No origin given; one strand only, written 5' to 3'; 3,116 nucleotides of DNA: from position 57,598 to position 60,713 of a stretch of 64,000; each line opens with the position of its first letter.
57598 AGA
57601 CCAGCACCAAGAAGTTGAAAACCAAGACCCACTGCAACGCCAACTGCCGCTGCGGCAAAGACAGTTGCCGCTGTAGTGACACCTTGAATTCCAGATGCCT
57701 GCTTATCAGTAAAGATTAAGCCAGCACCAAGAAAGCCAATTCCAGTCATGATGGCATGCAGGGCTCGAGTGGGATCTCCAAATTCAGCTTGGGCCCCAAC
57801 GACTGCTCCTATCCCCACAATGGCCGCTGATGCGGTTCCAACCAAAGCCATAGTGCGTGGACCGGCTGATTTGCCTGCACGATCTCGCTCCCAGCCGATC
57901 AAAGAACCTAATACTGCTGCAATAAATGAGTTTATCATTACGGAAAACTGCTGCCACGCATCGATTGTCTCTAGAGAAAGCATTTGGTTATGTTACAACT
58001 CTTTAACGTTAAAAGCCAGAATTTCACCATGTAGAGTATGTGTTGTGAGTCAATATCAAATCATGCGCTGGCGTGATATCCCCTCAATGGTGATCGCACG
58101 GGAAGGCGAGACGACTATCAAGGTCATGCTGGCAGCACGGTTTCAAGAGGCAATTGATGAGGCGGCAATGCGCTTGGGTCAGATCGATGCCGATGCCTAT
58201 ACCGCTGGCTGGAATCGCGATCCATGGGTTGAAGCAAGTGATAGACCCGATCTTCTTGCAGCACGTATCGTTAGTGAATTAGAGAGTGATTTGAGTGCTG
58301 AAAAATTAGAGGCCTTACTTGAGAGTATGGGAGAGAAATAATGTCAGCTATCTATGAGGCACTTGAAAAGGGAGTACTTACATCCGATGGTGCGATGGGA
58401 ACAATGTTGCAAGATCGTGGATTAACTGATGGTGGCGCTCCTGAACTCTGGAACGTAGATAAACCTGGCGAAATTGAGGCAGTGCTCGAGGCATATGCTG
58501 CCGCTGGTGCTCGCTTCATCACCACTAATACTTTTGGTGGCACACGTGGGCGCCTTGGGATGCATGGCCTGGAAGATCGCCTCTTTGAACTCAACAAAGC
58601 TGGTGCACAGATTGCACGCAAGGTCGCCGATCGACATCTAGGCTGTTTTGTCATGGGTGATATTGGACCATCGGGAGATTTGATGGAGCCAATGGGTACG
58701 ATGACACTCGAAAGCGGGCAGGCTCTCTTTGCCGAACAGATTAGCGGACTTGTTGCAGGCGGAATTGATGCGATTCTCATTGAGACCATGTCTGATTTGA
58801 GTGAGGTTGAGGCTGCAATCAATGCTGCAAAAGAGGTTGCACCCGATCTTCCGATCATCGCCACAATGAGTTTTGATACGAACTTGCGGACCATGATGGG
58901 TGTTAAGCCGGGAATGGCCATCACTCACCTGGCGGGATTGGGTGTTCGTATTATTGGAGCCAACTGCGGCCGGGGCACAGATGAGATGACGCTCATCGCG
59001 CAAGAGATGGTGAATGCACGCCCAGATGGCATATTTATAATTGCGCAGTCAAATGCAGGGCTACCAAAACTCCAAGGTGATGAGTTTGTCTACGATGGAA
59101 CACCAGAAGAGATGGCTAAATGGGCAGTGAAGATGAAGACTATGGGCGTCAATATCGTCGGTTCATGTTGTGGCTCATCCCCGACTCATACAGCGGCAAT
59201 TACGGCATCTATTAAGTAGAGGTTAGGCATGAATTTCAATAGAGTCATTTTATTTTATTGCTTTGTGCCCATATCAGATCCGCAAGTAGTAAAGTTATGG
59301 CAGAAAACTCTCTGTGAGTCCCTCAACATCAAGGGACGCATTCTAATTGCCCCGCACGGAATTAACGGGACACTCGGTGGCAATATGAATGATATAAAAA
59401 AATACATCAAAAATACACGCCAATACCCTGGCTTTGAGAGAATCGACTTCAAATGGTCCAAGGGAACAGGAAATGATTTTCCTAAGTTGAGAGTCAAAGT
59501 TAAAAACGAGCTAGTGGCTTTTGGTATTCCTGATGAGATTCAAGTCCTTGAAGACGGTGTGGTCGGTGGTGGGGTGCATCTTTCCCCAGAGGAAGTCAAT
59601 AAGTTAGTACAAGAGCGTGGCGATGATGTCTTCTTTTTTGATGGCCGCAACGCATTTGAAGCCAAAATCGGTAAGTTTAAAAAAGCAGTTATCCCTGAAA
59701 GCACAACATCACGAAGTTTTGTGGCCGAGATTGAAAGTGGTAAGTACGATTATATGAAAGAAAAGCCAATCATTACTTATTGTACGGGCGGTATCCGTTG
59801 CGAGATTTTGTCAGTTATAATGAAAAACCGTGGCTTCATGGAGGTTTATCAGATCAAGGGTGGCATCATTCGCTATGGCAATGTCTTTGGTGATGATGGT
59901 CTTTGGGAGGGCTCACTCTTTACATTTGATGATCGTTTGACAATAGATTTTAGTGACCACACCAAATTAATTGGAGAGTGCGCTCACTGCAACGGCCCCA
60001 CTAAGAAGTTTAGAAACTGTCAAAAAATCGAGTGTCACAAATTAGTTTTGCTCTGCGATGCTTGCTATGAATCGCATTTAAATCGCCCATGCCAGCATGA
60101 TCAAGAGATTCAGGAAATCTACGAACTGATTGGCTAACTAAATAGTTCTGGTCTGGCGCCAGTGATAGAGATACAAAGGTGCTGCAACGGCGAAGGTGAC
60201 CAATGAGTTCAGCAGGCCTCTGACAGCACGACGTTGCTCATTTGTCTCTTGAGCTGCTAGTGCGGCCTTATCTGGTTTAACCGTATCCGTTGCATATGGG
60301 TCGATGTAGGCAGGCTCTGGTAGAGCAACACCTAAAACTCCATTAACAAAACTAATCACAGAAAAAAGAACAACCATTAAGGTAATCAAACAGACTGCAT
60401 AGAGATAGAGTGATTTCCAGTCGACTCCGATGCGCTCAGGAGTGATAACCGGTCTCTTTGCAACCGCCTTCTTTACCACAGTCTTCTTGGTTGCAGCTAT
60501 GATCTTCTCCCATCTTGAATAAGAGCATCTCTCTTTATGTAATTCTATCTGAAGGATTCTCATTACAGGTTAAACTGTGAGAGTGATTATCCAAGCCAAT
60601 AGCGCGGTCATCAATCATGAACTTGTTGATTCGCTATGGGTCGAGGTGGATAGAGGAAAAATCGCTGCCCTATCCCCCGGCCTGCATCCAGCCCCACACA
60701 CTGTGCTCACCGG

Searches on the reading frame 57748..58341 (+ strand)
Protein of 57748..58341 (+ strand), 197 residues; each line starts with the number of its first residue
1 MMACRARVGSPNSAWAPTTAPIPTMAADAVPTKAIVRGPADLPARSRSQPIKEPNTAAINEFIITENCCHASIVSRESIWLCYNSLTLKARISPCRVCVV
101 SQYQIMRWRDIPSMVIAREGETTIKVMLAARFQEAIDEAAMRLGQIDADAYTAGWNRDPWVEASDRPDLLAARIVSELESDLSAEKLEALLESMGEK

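Call 39: search_protein_families(library=pfam, proteins=[window:57748-58341:+], max_evalue=0.0001)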
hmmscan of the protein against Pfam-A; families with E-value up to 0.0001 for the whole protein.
window:57748-58341:+ (197 aa): 1 family
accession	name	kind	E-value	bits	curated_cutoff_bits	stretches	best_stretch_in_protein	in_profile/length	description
PF13769.11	Virulence_fact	-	2.1e-13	50.9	25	1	108-190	3-80/81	Virulence factor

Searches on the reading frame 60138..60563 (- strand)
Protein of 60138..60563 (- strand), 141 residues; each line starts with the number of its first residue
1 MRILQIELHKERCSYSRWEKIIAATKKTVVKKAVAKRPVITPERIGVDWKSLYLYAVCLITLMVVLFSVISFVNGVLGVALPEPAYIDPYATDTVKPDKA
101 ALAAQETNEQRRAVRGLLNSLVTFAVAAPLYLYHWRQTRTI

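Call 39: search_protein_families(library=pfam, proteins=[window:60138-60563:-], max_evalue=0.0001)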
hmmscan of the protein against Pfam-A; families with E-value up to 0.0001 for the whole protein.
window:60138-60563:- (141 aa): 1 family
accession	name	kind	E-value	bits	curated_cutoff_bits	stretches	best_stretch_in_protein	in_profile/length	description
PF18920.5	DUF5671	-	4.1e-07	30.4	28.4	0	105-138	33-66/132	Domain of unknown function (DUF5671)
